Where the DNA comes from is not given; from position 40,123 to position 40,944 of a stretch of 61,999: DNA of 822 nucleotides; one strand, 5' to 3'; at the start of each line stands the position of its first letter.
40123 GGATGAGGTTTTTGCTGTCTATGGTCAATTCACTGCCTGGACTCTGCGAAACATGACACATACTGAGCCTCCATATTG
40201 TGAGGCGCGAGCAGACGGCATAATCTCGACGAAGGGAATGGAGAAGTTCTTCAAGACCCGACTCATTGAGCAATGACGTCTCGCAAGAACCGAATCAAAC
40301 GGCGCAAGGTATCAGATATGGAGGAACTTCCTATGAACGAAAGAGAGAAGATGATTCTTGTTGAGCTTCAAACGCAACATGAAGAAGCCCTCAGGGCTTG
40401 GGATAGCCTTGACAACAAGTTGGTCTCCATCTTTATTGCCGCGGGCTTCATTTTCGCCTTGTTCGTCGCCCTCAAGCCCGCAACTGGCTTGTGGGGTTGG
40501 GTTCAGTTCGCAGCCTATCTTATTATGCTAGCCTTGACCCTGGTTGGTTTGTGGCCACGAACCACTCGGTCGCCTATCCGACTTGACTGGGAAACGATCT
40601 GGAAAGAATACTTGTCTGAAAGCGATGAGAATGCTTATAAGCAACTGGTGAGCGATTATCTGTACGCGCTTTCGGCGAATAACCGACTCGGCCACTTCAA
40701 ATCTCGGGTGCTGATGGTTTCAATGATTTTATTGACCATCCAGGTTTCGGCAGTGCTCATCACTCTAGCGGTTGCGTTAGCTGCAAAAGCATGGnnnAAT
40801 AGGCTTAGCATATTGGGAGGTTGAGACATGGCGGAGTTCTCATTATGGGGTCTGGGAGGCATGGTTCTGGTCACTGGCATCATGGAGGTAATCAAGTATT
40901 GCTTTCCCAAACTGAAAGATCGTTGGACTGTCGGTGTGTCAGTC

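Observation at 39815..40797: A Panacea (DUF4065)-like gene translationally coupled to a 3-TM protein, a candidate toxin-antitoxin-like or abortive module carried by a phage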

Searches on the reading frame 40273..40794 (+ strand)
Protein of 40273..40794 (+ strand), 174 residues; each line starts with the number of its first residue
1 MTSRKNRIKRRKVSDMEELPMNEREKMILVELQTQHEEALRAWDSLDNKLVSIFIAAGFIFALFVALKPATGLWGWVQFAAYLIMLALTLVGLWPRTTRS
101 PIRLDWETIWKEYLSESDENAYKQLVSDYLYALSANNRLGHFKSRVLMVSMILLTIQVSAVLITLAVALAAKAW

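Call 3: search_protein_families(library=pfam, proteins=[window:40273-40794:+], max_evalue=0.1)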
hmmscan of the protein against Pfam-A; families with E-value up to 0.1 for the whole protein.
window:40273-40794:+ (174 aa): 0 families

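Call 4: search_protein_families(library=padloc, proteins=[window:40273-40794:+], max_evalue=0.1)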
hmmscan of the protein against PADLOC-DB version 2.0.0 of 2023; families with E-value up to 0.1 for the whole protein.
window:40273-40794:+ (174 aa): 1 family
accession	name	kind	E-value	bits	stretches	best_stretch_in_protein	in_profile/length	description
PDLC02364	PycTM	-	0.045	12.1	0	32-168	9-153/160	-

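Call 5: search_protein_families(library=phrogs, proteins=[window:40273-40794:+], max_evalue=0.01)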
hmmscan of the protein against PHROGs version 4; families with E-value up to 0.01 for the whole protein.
window:40273-40794:+ (174 aa): 0 families

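Call 6: find_homologous_proteins(query=window:40273-40794:+, max_evalue=0.001)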
Query window:40273-40794:+ (174 aa): 4 proteins with E <= 0.001 among 218 candidates.
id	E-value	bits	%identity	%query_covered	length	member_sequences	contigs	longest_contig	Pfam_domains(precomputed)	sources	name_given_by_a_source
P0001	1.7e-92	326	100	89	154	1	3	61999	PF18967.6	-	-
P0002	1.2e-59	219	72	83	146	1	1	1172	PF18967.6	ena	-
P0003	5.8e-51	190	60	83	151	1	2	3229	-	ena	-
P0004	5.8e-45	171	55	92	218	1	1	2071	-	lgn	-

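Call 8: search_protein_families(library=ncbifam, proteins=[window:40273-40794:+], max_evalue=0.1)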
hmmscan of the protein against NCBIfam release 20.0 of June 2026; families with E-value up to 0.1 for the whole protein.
window:40273-40794:+ (174 aa): 0 families

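Call 10: search_protein_families(library=pfam, proteins=[P0001, P0002, P0003, P0004, window:40273-40794:+], max_evalue=10)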
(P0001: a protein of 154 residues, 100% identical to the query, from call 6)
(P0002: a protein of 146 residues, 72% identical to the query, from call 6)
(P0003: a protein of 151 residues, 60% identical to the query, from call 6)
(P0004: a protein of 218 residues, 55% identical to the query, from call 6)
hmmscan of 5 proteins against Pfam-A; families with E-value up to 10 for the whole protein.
P0001 (154 aa): 1 family
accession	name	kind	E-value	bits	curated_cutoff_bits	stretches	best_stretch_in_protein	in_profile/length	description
PF13630.11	SdpI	-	7.7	7.2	28.2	1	28-71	27-69/71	SdpI/YfhL protein family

P0002 (146 aa): 3 families
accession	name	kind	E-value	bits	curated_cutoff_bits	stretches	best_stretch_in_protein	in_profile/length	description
PF15386.11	Tantalus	-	0.15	12.4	32.8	1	78-99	28-49/57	Drosophila Tantalus-like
PF23869.1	Beta-prop_WDR75_1st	-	0.22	11.2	45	1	17-60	57-100/292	WD repeat-containing protein 75 first beta-propeller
PF18502.6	Mrpl_C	-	0.35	11.6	25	1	116-132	9-25/111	54S ribosomal protein L8 C-terminal domain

P0003 (151 aa): 0 families

P0004 (218 aa): 0 families

window:40273-40794:+ (174 aa): 1 family
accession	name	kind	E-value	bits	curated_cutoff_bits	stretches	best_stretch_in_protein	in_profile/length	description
PF01142.23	TruD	-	0.28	10.4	27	1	16-57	225-267/412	tRNA pseudouridine synthase D (TruD)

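Call 11: find_encoding_contigs(protein=P0001, flank=6000, max_places=6)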
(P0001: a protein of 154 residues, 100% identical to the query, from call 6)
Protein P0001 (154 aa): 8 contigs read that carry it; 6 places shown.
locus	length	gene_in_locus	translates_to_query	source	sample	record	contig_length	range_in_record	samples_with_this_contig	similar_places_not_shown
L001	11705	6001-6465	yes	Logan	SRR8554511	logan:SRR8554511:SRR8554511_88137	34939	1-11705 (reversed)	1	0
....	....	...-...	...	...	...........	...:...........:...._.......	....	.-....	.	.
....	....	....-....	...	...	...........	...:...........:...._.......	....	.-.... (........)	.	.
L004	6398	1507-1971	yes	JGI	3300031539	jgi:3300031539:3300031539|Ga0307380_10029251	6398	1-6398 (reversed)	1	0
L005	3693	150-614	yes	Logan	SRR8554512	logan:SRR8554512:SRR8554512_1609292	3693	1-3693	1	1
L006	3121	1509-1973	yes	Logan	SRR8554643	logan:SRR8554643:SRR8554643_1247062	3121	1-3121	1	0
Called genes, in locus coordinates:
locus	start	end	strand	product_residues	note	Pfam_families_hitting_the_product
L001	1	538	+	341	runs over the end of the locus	-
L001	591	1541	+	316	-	-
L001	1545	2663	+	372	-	PF14594:Sipho_Gp37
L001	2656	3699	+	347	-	-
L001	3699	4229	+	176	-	-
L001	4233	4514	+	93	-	-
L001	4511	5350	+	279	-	PF00149:Metallophos (weak)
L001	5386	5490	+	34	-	-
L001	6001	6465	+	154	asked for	PF18967:PycTM (weak)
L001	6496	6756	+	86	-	-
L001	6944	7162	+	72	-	PF13560:HTH_31, PF01381:HTH_3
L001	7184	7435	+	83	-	-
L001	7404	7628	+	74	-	-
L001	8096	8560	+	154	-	-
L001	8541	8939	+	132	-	-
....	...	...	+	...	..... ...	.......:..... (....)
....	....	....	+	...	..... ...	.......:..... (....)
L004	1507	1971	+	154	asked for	PF18967:PycTM (weak)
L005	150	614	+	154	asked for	PF18967:PycTM (weak)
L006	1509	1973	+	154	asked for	PF18967:PycTM (weak)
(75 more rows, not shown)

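Call 12: find_encoding_contigs(protein=P0003, flank=6000)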
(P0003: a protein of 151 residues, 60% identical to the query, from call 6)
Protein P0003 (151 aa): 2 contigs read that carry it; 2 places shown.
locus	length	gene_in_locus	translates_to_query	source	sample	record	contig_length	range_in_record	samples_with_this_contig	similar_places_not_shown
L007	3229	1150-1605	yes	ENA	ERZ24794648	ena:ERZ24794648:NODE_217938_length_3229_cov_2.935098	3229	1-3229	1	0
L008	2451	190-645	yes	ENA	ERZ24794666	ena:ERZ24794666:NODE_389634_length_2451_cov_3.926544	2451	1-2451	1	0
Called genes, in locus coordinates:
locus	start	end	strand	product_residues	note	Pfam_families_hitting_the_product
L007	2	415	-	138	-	?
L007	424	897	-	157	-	PF22398:DUF6978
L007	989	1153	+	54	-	-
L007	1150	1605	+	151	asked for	-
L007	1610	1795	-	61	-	-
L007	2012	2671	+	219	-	PF02511:Thy1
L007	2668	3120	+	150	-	PF00383:dCMP_cyt_deam_1, PF14437:MafB19-deam, PF14439:Bd3614-deam (weak)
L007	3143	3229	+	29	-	?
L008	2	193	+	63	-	?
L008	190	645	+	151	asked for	-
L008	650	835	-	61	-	-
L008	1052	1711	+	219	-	PF02511:Thy1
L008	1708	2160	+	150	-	PF00383:dCMP_cyt_deam_1, PF14437:MafB19-deam, PF14439:Bd3614-deam (weak)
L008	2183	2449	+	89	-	?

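Call 13: find_encoding_contigs(protein=P0004, flank=6000)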
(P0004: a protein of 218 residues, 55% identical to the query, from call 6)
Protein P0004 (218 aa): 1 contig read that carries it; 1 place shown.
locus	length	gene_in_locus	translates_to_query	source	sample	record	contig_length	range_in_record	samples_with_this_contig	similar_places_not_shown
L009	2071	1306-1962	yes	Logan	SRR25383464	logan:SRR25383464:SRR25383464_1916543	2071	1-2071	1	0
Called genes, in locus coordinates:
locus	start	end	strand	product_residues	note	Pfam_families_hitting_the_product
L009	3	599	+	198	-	?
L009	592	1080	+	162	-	PF01850:PIN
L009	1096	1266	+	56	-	-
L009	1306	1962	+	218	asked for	-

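Call 14: find_encoding_contigs(protein=P0002, flank=6000)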
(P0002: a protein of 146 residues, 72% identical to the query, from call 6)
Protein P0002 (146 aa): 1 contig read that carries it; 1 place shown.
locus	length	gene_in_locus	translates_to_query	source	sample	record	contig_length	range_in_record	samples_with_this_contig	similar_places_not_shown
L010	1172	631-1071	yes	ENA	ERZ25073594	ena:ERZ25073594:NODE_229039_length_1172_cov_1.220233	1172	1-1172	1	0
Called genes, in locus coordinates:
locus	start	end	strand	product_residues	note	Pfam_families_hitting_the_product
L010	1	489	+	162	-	?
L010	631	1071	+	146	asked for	PF18967:PycTM (faint)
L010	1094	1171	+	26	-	?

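Call 27: predict_structure(alignment_id=A1)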
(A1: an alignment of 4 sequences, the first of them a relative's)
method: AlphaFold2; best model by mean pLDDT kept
length: 154 residues; sequences in the alignment: 4
mean_pLDDT: 73.7   pTM: 0.57
mean pLDDT of the five models: 73.7, 70.8, 65.4, 62.6, 62.6
residues with pLDDT >= 90: 0; 70-90: 110; 50-70: 44; < 50: 0
segments of 3 or more residues with pLDDT < 50: none
pLDDT, mean of each block of 10 residues (from residue 1): 75 80 82 80 68 67 80 65 60 61 72 75 84 83 78 64
secondary structure, 60 per line:
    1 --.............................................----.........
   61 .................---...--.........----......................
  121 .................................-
elements in order: H3-47 H52-77 H86-94 H99-153

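Call 31: search_protein_representatives(alignment_id=A1)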
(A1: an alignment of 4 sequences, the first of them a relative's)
Query: 4 sequences, 151 profile positions. Proteins with E-value up to 0.001 (for the whole library): 277; up to 1e-10: 24; up to 1e-30: 3. The best 150 are listed.
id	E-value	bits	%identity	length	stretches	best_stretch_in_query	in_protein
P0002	2.0e-80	284.2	-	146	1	1-146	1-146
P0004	2.5e-77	274.1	-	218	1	1-146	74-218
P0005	2.4e-36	141.0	-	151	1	2-146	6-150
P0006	7.0e-22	94.1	-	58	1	1-52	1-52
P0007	9.1e-15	71.0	-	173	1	21-146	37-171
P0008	2.5e-14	69.6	-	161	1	4-145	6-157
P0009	1.2e-13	67.4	-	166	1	8-145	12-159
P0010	3.2e-13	66.0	-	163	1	6-143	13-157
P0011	3.6e-13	65.8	-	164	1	6-148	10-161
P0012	2.0e-12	63.4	-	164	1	6-149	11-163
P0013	5.5e-12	62.0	-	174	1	9-143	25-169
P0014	8.2e-12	61.4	-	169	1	6-149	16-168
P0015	1.3e-11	60.8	-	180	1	6-146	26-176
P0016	1.4e-11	60.7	-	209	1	6-137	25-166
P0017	1.5e-11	60.5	-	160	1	7-142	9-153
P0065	1.9e-08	50.5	-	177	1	5-145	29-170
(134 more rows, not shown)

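Call 33: search_protein_families(library=pfam, alignment_id=A2, max_evalue=0.01)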
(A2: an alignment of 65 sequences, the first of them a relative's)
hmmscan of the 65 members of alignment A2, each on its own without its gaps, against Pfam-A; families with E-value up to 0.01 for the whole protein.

A. member 1, P0001 (154 aa): 0 families

B. families by the number of members that match (of 65 scanned): 13 families
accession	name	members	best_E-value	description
PF18967.5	PycTM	2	0.0062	Pycsar effector protein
PF07843.16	DUF1634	1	0.0006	Protein of unknown function (DUF1634)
PF16401.11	DUF5009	1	0.00084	Domain of unknown function (DUF5009)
PF19589.4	DUF6095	1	0.00096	Family of unknown function (DUF6095)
PF24800.1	DUF7702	1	0.0012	Domain of unknown function (DUF7702)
PF11804.13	DUF3325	1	0.0013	Protein of unknown function (DUF3325)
PF20563.3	DUF6773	1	0.0034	Family of unknown function (DUF6773)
PF09911.14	DUF2140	1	0.0036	Uncharacterized protein conserved in bacteria (DUF2140)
PF03600.22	CitMHS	1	0.0049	Citrate transporter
PF06432.16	GPI2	1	0.006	Phosphatidylinositol N-acetylglucosaminyltransferase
PF19992.4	DUF6427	1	0.0062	Family of unknown function (DUF6427)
PF12670.12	DUF3792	1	0.0065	Protein of unknown function (DUF3792)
PF10296.15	MMM1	1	0.0068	Maintenance of mitochondrial morphology protein 1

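Call 34: search_protein_families(library=padloc, alignment_id=A2, max_evalue=0.01)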
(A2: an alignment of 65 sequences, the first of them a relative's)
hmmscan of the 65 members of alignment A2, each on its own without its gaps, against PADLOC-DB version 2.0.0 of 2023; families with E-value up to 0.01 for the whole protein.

A. member 1, P0001 (154 aa): 0 families

B. families by the number of members that match (of 65 scanned): 8 families
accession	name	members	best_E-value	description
PDLC02363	PycTM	34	4.5e-08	-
PDLC02364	PycTM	33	1.5e-09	-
PDLC02365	PycTM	10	1.6e-07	-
PDLC00700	Effector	3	0.00094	2TM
PDLC00668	Effector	3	0.0014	2TM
PDLC00711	Effector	2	0.00045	2TM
PDLC03819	RTasSLATT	1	0.0017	DRT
PDLC00691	Effector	1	0.0046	2TM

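Call 38: find_related_loci(query=A1, collection=viral_contigs, flank=5000)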
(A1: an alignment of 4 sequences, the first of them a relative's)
Query A1 (154 aa) in viral_contigs; peptide patterns used: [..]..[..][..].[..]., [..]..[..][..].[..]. (x = any residue, [..] = any of these).
62 stretches matched a pattern, but none encodes a relative of the query by tblastn (E <= 1e-3).

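Call 39: find_homologous_proteins(query=A2, max_evalue=0.00001)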
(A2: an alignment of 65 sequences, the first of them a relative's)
Query A2 (65 sequences) (154 aa, profile of the alignment): 19 proteins with E <= 0.00001 among 8000 candidates.
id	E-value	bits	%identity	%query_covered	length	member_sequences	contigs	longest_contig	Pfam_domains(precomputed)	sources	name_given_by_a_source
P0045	1.1e-42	164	24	83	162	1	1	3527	PF18967.6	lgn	-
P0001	9.3e-42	160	100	100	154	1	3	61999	PF18967.6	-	-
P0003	4.1e-40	155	60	94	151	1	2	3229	-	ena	-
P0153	1.6e-39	153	29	86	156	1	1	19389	PF18967.6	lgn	-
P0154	7.3e-39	151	26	82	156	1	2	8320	PF18967.6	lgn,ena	-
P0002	2.3e-38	149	72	94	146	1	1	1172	PF18967.6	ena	-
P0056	4.6e-38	148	25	90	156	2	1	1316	PF18967.6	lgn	-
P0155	8.2e-38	148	26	80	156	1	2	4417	PF18967.6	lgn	-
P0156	1.8e-36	143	28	89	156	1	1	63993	PF18967.6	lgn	-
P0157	3.6e-36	142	25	81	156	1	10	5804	PF18967.6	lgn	-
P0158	4.6e-36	142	24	79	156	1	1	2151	PF18967.6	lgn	-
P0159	1.5e-35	140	27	82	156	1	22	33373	PF18967.6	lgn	-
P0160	1.4e-34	137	24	82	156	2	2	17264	-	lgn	-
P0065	6.5e-34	135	22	90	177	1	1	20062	-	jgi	-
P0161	9.5e-34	134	25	82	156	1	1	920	PF18967.6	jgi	-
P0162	1.2e-33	134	27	82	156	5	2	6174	PF18967.6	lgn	-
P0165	8.2e-8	50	-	-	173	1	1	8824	PF18967.6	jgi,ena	-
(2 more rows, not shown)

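Call 40: find_encoding_contigs(protein=P0156, flank=4000, max_places=2)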
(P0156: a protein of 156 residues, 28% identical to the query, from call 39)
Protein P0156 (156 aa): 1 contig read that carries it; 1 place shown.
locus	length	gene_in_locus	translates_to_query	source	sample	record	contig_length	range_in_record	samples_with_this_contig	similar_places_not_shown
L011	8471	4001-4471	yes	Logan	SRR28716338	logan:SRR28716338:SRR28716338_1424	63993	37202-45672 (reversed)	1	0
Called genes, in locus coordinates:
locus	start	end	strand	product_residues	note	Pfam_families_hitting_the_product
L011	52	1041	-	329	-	PF02195:ParB_N (faint), PF17762:HTH_ParB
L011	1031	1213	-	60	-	-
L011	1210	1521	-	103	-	PF27050:Phage_P22_Y8K6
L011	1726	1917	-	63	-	-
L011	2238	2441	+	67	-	-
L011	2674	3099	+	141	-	PF04343:DUF488, PF22751:DUF488-N3a (weak)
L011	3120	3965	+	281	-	-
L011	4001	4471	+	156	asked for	PF18967:PycTM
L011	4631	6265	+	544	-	PF01555:N6_N4_Mtase, PF04471:Mrr_cat, PF22722:NA-iREase1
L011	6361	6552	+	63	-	-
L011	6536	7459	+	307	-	PF01972:SDH_protease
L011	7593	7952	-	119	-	-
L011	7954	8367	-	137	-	-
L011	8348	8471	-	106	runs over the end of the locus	-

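Call 41: find_encoding_contigs(protein=P0159, flank=4000, max_places=4)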
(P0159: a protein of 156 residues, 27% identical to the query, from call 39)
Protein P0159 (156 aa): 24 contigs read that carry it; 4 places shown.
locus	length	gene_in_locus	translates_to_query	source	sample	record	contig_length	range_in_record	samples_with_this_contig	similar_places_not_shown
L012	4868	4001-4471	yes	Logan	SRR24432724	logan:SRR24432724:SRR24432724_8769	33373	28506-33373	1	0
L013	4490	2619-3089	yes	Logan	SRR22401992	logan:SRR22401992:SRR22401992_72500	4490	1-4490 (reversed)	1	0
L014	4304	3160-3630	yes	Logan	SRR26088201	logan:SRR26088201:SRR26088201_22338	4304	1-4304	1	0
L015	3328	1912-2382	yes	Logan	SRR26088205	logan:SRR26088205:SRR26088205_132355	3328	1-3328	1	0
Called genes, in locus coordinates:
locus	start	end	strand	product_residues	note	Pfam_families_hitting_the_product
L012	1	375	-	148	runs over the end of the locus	-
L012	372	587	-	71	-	PF13451:zf_Tbcl (weak)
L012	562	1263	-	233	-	-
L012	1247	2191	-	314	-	PF13730:HTH_36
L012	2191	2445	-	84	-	-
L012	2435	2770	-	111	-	-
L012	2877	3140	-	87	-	-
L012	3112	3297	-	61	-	-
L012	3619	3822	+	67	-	-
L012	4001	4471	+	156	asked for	PF18967:PycTM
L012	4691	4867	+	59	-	?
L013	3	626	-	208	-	?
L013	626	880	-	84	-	-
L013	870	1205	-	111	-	-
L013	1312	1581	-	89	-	-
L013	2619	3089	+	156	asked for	PF18967:PycTM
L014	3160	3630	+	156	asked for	PF18967:PycTM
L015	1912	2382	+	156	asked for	PF18967:PycTM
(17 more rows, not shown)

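Call 42: find_encoding_contigs(protein=P0065, flank=4000, max_places=2)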
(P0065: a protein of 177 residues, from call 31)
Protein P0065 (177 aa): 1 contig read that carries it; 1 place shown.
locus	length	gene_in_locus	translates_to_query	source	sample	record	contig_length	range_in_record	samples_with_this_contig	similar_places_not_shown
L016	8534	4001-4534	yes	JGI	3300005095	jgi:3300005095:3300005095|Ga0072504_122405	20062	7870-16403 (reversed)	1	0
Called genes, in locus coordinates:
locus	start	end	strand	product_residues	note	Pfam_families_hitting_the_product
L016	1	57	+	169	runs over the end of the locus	-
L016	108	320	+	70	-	-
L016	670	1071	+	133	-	-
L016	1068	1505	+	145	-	-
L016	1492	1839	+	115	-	-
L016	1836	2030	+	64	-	-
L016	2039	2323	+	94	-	-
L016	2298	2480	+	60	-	-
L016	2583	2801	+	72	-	-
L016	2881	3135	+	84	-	-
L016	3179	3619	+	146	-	-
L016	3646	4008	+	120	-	-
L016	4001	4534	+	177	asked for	-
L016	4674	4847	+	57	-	-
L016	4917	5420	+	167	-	-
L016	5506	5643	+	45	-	-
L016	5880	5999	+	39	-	-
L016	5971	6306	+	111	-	-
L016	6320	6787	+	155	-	PF01844:HNH, PF14279:HNH_5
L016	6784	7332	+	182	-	PF05119:Terminase_4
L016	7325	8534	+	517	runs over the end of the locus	PF03354:TerL_ATPase, PF20441:TerL_nuclease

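Call 43: find_encoding_contigs(protein=P0153, flank=4000, max_places=2)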
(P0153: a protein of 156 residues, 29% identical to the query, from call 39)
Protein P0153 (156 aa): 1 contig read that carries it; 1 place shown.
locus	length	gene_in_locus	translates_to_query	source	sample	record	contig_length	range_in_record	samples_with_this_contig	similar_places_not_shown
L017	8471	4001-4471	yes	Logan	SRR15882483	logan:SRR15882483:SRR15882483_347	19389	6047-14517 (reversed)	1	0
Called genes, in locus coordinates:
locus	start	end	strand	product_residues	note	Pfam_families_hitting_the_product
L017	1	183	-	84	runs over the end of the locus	-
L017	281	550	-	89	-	-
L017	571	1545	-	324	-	PF02195:ParB_N (faint), PF17762:HTH_ParB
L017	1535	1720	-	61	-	-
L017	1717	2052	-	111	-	PF27050:Phage_P22_Y8K6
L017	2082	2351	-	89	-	-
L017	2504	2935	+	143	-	PF13560:HTH_31, PF12844:HTH_19 (weak), PF13443:HTH_26, PF01381:HTH_3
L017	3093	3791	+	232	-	-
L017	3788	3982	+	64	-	-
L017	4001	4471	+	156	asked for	PF18967:PycTM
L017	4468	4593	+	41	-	-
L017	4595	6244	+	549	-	PF01555:N6_N4_Mtase, PF04471:Mrr_cat, PF22722:NA-iREase1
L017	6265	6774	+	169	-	PF14280:DUF4365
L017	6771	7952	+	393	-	-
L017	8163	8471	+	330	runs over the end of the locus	PF00589:Phage_integrase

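Call 54: search_protein_families(library=pfam, proteins=[L011:3120-3965:+, L017:3093-3791:+, L016:3646-4008:+, L016:3179-3619:+, L011:2674-3099:+], max_evalue=0.01)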
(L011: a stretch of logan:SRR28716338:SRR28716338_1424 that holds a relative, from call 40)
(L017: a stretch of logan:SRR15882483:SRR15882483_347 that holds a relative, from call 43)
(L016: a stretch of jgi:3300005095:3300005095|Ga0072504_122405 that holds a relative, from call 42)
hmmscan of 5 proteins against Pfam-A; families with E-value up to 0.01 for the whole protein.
L011:3120-3965:+ (281 aa): 0 families

L017:3093-3791:+ (232 aa): 1 family
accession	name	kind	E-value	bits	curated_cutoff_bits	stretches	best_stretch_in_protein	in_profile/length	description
PF00227.31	Proteasome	-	8.6e-05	22.7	22.4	0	4-52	7-53/189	Proteasome subunit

L016:3646-4008:+ (120 aa): 1 family
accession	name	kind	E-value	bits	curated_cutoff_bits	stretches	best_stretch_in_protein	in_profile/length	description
PF21811.2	RdfA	-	0.0082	16.4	27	1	23-119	64-157/195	Rod-determining factor A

L016:3179-3619:+ (146 aa): 0 families

L011:2674-3099:+ (141 aa): 3 families
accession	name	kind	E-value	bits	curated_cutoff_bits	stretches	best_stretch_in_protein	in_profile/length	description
PF04343.18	DUF488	-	1.9e-23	83.8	22.2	1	15-128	2-121/121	Domain of unknown function DUF488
PF22751.1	DUF488-N3a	-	2e-06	28.5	27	1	84-130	67-116/118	Active DUF488-N3 subclade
PF14216.11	DUF4326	-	0.00077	20.5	25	1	65-125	20-81/82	Domain of unknown function (DUF4326)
